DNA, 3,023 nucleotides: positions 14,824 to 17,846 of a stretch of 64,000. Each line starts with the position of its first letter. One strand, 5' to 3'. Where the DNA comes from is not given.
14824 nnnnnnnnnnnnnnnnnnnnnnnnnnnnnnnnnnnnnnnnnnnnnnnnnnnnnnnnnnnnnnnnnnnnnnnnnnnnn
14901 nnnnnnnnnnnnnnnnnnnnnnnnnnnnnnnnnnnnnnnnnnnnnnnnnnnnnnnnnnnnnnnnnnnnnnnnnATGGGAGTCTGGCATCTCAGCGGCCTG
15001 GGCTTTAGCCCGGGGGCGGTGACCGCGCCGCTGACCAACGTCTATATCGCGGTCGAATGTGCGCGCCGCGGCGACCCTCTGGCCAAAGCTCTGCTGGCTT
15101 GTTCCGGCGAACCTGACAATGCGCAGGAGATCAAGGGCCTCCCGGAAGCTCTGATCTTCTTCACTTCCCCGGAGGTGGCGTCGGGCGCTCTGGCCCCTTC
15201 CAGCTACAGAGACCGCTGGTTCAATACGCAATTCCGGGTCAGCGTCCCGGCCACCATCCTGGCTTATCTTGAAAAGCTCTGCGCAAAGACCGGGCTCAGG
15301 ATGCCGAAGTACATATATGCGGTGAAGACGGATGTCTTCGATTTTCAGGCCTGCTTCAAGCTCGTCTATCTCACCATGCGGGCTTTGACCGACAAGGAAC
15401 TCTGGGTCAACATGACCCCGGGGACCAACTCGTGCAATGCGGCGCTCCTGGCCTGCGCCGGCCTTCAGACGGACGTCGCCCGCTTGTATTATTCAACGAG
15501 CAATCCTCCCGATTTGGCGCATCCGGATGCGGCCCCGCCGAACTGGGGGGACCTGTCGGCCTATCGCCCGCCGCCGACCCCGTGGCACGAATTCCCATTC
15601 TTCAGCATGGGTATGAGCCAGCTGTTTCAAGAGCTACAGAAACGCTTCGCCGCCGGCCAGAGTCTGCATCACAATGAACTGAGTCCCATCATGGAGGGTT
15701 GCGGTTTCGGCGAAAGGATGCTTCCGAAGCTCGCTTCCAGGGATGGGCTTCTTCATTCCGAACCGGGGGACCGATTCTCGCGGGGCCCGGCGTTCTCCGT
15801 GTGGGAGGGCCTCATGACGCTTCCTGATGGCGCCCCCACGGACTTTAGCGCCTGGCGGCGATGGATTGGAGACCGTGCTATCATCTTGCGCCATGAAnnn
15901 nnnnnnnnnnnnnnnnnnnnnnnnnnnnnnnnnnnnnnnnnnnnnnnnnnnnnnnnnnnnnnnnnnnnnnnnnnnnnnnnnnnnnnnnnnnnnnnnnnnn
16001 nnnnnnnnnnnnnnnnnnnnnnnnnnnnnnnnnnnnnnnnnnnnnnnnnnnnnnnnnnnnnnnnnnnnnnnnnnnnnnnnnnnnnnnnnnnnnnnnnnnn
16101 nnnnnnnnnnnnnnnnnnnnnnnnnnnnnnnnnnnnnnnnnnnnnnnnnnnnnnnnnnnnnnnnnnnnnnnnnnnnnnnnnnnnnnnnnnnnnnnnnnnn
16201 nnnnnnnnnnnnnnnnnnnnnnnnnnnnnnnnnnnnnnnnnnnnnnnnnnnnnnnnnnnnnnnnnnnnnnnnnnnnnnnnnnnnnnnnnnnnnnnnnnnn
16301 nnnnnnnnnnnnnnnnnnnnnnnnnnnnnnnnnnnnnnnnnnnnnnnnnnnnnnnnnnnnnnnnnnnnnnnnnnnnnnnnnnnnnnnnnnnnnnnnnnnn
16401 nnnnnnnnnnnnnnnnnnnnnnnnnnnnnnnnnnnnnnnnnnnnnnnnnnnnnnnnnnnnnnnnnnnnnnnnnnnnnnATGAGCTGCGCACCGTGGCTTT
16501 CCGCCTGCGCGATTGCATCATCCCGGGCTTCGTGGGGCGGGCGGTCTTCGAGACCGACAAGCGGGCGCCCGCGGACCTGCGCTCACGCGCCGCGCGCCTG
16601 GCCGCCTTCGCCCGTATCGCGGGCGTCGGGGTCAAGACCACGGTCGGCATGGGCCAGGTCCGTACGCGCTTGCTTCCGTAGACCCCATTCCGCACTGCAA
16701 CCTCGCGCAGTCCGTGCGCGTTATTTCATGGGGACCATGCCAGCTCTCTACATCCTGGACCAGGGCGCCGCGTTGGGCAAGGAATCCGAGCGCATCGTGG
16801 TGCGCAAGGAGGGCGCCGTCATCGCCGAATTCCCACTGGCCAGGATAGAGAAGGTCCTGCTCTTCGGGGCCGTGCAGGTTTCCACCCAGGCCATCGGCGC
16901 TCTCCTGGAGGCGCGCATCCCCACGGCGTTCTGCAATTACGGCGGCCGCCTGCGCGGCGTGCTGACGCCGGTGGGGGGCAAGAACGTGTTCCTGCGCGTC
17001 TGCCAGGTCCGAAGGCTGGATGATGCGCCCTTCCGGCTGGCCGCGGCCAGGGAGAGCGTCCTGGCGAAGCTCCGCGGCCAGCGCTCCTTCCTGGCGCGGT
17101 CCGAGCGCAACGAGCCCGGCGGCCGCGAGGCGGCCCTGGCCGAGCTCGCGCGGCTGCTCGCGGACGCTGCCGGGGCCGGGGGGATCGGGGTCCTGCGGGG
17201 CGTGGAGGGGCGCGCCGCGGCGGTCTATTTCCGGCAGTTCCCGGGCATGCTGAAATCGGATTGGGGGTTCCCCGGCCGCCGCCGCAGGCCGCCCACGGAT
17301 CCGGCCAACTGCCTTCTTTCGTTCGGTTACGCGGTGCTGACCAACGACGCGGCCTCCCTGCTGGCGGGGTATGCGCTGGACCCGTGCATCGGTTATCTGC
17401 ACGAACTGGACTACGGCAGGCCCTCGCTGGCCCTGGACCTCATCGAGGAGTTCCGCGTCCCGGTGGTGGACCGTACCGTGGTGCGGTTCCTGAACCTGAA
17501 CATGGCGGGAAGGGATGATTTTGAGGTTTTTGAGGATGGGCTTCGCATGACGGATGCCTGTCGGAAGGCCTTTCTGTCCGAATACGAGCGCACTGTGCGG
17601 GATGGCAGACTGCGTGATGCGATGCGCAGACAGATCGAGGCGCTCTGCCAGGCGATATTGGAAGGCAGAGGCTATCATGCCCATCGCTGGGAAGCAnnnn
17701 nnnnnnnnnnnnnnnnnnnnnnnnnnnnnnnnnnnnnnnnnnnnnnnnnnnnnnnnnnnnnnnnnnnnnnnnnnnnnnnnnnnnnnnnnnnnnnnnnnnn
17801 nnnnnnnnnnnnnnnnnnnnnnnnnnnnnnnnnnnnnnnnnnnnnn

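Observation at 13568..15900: Coupled HEPN-motif protein and CARF protein between the effector genes and cas6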

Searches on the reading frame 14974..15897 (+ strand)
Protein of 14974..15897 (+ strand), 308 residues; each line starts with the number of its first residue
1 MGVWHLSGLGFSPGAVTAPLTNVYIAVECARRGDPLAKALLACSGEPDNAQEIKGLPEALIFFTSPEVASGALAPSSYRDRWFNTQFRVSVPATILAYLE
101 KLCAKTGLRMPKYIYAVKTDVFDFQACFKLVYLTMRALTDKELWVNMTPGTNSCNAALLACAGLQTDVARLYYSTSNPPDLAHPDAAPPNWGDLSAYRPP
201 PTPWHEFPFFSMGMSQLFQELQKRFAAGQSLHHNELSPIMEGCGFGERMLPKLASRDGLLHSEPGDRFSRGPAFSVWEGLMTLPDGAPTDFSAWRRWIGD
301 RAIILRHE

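Call 6: search_protein_families(library=pfam, proteins=[window:14974-15897:+], max_evalue=0.1)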
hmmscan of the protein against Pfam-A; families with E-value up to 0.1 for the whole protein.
window:14974-15897:+ (308 aa): 1 family
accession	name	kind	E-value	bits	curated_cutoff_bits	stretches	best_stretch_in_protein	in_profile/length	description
PF19810.5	HFX_2341_N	-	0.00035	21.4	30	1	116-175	59-116/120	HFX_2341-like, N-terminal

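Call 7: search_protein_families(library=ncbifam, proteins=[window:14974-15897:+], max_evalue=0.1)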
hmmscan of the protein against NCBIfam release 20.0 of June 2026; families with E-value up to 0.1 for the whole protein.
window:14974-15897:+ (308 aa): 0 families

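Call 8: search_protein_families(library=padloc, proteins=[window:14974-15897:+], max_evalue=0.1)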
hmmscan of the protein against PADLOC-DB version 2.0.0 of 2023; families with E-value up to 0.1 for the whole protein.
window:14974-15897:+ (308 aa): 12 families
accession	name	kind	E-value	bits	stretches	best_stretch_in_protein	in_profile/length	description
PDLC01864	CARF3--CARF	-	8.9e-53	177.3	1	1-294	1-287/298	-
PDLC01427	Csx1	-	3.3e-28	97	1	1-300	4-323/332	CAS-III; associated_signaling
PDLC01794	CARF1--CARF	-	0.00012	19.9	1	94-162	53-111/168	-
PDLC01639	Csx1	-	0.00062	16.9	1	103-166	31-92/361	CAS-III; associated_signaling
PDLC01866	CARF3--CARF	-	0.00087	17.3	1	117-174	57-112/207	-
PDLC01360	Csx1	-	0.001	16.2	1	98-169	26-94/365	CAS-III; associated_signaling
PDLC01802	CARF1--CARF_HEPN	-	0.0013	15.7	1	98-164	42-107/388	-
PDLC01031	Csx1/Csm6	-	0.0019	15.8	1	93-184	55-117/357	CARF+HEPN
PDLC01856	CARF3--CARF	-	0.0031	15.5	1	114-161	44-93/194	-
PDLC01796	CARF1--CARF_HEPN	-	0.0096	13.1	1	96-175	51-132/401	-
PDLC01811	CARF1--CARF_HEPN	-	0.017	12.2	1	116-172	108-166/436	-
PDLC01972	CARF_m1--CARF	-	0.025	12.7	1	98-174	39-116/145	-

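Call 10: search_solved_structures(query=window:14974-15897:+, max_evalue=10)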
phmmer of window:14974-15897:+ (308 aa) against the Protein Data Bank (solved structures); distinct sequences matched with E-value up to 10: 0.

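Call 16: find_homologous_proteins(query=window:14974-15897:+, max_evalue=0.001)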
Query window:14974-15897:+ (308 aa): 6 proteins with E <= 0.001 among 6652 candidates.
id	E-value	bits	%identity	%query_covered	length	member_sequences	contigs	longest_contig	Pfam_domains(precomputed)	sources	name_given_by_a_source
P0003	4.5e-213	724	100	100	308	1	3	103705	-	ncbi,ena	-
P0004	5.8e-56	208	38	99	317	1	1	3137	-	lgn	-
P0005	7.8e-55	204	39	99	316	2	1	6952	-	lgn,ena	-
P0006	4.6e-51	192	38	99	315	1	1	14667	-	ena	-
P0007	5.4e-44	169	34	98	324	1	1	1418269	PF22662.4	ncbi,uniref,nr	ncbi:MAG: hypothetical protein OdinLCB4_007385 [Candidatus Odinarchaeum yellowstonii]|uniref:CRISPR-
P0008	1.2e-36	145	43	67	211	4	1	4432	-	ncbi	ncbi:MAG: hypothetical protein PVG39_27725, partial [Desulfobacteraceae bacterium]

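Call 17: find_encoding_contigs(protein=P0006, flank=10000)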
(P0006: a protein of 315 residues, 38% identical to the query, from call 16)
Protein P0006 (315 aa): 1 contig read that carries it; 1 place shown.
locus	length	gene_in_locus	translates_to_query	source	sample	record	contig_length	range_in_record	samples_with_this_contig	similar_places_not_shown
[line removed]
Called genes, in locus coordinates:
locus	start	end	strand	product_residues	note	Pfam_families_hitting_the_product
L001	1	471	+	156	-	?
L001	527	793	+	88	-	-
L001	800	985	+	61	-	-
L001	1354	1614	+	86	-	PF01402:RHH_1 (weak)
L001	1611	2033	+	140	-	PF13470:PIN_3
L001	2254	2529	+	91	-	PF10543:ORF6N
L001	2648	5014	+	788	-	PF01966:HD (weak), PF18211:Csm1_B, PF22335:Cas10-Cmr2_palm2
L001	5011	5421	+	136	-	PF03750:Csm2_III-A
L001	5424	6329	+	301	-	PF03787:RAMPs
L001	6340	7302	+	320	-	PF03787:RAMPs (weak), PF17953:Csm4_C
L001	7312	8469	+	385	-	PF03787:RAMPs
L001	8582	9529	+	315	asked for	-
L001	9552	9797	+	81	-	PF09620:Cas_csx3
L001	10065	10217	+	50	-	-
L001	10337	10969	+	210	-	PF04326:SLFN_AlbA_2, PF13749:HATPase_c_4, PF21247:Fic-like_C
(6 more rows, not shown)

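Call 18: find_encoding_contigs(protein=P0007, flank=10000)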
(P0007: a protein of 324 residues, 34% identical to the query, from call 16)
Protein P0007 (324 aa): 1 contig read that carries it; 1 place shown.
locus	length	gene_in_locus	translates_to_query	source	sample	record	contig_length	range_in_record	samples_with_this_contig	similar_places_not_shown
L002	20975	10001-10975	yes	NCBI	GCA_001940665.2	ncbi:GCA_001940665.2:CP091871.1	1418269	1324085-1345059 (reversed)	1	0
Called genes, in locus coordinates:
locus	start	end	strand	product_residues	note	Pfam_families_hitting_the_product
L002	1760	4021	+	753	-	PF01966:HD (weak), PF22335:Cas10-Cmr2_palm2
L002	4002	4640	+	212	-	PF03787:RAMPs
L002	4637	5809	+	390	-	PF03787:RAMPs, PF09700:Cas_Cmr3 (weak)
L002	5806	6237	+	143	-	-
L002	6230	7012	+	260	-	PF03787:RAMPs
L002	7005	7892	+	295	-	PF03787:RAMPs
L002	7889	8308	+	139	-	-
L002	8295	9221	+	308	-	PF03787:RAMPs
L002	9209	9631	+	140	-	-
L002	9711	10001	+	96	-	PF09620:Cas_csx3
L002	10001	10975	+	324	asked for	PF22662:Csa3_N (weak)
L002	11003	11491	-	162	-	-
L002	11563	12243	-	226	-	-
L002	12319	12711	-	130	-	PF03259:Robl_LC7 (weak)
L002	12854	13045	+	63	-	-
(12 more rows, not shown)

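Call 19: find_encoding_contigs(protein=P0005, flank=10000)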
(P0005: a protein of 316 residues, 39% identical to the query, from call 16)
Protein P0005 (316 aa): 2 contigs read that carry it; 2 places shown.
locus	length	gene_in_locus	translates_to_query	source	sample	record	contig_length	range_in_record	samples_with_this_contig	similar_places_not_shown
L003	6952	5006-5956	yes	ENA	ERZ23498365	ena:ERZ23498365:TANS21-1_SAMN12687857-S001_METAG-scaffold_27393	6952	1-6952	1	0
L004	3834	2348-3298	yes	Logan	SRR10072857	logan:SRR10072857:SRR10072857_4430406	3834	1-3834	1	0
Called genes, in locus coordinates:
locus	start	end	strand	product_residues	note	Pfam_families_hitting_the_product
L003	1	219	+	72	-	?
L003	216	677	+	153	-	-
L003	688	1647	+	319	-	PF27235:AF_1680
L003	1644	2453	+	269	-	PF03787:RAMPs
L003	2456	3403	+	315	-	PF03787:RAMPs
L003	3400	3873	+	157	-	-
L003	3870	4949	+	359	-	PF03787:RAMPs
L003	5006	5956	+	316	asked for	-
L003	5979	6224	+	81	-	PF09620:Cas_csx3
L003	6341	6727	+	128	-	-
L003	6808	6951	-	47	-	?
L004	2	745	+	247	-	?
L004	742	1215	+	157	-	-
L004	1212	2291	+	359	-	PF03787:RAMPs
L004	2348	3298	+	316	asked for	-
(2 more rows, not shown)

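Call 28: search_protein_families(library=phrogs, proteins=[window:14974-15897:+], max_evalue=1)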
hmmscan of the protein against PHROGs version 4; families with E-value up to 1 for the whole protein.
window:14974-15897:+ (308 aa): 0 families

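Call 52: predict_structure(alignment_id=A3)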
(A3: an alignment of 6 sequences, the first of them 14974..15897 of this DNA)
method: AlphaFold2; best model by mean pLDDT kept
length: 308 residues; sequences in the alignment: 6
mean_pLDDT: 67.7   pTM: 0.69
mean pLDDT of the five models: 67.7, 57.7, 52.9, 49.3, 46.1
residues with pLDDT >= 90: 9; 70-90: 155; 50-70: 75; < 50: 69
segments of 3 or more residues with pLDDT < 50: 1-3, 6-11, 43-53, 148-151, 164-181, 183-208
pLDDT, mean of each block of 10 residues (from residue 1): 44 57 69 65 47 58 80 64 63 80 77 84 80 78 53 68 50 43 46 36 42 72 84 90 79 78 90 80 77 86 81
secondary structure, 60 per line:
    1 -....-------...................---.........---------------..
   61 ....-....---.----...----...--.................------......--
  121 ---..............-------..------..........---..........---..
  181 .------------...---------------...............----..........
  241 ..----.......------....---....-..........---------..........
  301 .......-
elements in order: E2-5 H13-31 H35-43 E59-64 H66-69 E78-80 E85-87 H91-106 E113-118 H124-137 H153-162 H166-175 H212-226 H233-242 H247-253 E260-263 E267-270 H272-281 H291-301 E302-307

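Call 94: search_dna_similar(query=window:14974-15897:+, collection=plasmids, mode=protein, max_evalue=0.001, max_rows=20)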
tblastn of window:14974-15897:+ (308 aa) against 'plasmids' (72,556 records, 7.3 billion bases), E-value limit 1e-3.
No match.

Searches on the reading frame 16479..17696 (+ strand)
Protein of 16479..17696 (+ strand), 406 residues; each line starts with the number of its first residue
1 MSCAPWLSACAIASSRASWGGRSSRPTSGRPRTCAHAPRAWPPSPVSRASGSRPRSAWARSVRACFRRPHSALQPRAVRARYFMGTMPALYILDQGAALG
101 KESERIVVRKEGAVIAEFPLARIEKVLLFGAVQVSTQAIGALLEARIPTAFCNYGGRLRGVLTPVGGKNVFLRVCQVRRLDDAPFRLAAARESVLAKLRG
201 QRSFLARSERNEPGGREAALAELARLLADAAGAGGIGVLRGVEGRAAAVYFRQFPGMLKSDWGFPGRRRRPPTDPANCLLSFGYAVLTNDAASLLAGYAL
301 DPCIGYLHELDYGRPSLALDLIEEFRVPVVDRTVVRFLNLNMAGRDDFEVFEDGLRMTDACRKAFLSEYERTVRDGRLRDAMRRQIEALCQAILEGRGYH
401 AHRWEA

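Call 6: search_protein_families(library=pfam, proteins=[window:16479-17696:+], max_evalue=0.1)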
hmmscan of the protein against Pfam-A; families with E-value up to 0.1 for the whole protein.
window:16479-17696:+ (406 aa): 1 family
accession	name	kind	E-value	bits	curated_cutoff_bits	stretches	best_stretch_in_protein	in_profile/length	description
PF01867.21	Cas_Cas1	-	4.4e-88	295.5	22.3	1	90-370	1-282/283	CRISPR associated protein Cas1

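Call 7: search_protein_families(library=ncbifam, proteins=[window:16479-17696:+], max_evalue=0.1)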
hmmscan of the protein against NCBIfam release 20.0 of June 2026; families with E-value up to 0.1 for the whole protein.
window:16479-17696:+ (406 aa): 9 families
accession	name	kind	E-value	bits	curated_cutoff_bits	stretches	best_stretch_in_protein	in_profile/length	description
NF049935.1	cas4g_cas1g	exception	1.2e-81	274.8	560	1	88-374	215-504/546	CRISPR-associated endonuclease Cas4g/Cas1g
TIGR00287.1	cas1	equivalog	2.5e-71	240.5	71.7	1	90-399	2-325/327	CRISPR-associated endonuclease Cas1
TIGR04093.1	cas1_CYANO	exception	3e-71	240.1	385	1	89-374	2-292/334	type I-D CRISPR-associated endonuclease Cas1d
TIGR03640.1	cas1_DVULG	exception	2.6e-68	230.7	385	1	89-379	5-304/340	type I-C CRISPR-associated endonuclease Cas1c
TIGR03983.1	cas1_MYXAN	equivalog_domain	3.1e-48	164.5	358.05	1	89-375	13-306/347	type I-MYXAN CRISPR-associated endonuclease Cas1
TIGR03641.1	cas1_HMARI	exception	1.4e-38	133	304.1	1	90-386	3-294/324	type I-B CRISPR-associated endonuclease Cas1b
TIGR04329.1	cas1_PREFRAN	exception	3.7e-24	85.4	300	1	104-366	23-278/317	type V CRISPR-associated endonuclease Cas1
TIGR03639.1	cas1_NMENI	exception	2.3e-14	53.4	120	1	96-336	9-231/278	type II CRISPR-associated endonuclease Cas1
TIGR03638.1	cas1_ECOLI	exception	0.064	12.5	215.6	0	95-147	17-69/269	type I-E CRISPR-associated endonuclease Cas1e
